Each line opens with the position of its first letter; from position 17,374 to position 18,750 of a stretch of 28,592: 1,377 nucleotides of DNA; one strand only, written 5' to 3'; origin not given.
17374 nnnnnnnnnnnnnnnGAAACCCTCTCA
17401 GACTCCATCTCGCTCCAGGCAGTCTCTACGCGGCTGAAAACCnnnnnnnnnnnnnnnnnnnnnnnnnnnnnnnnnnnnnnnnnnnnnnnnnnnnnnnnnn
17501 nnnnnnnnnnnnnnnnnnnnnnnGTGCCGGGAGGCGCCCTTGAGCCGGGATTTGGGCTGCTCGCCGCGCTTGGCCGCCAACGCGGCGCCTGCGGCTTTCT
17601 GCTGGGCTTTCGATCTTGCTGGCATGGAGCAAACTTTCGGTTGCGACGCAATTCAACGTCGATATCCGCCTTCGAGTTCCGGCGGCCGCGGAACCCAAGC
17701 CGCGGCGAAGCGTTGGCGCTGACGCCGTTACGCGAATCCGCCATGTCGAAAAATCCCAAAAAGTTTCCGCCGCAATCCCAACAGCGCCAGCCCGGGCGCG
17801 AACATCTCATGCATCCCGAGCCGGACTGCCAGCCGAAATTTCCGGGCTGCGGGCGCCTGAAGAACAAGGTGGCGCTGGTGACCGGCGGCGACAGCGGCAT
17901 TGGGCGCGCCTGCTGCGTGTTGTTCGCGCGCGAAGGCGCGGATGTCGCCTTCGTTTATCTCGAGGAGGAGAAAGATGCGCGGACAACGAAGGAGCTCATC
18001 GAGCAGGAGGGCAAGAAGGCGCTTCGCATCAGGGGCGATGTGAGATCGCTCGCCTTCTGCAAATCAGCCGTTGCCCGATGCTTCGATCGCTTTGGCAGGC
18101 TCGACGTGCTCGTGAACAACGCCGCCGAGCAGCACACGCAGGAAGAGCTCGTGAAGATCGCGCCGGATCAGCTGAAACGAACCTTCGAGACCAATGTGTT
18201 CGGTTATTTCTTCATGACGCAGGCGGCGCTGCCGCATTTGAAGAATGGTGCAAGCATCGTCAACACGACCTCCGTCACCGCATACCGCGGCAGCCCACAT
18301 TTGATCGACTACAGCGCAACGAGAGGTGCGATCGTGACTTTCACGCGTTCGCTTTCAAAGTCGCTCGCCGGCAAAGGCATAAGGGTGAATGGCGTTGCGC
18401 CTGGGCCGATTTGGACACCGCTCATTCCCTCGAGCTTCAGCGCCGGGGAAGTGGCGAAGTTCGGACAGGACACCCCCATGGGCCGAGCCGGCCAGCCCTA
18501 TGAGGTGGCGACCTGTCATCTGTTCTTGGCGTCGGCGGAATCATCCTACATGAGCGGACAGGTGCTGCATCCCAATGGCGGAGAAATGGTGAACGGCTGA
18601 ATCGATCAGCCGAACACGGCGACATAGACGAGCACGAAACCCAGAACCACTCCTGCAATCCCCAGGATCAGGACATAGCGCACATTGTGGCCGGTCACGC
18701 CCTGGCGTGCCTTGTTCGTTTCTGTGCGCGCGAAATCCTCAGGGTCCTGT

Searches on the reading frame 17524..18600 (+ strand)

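Call 6: search_protein_families(library=pfam, proteins=[window:17524-18600:+])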
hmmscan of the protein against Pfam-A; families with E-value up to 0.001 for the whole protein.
window:17524-18600:+ (358 aa): 4 families
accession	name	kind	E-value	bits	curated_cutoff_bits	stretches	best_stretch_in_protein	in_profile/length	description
PF13561.12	adh_short_C2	-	1.1e-59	202.3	27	1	123-353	5-234/236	Enoyl-(Acyl carrier protein) reductase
PF00106.31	adh_short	-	8e-50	169.5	26.6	1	115-301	1-187/195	short chain dehydrogenase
PF08659.16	KR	-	9.5e-08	32.6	22.6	1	117-276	3-162/180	KR domain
PF23441.1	SDR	-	1.3e-05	25.2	27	1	111-305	4-203/258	SDR-like rossmann domain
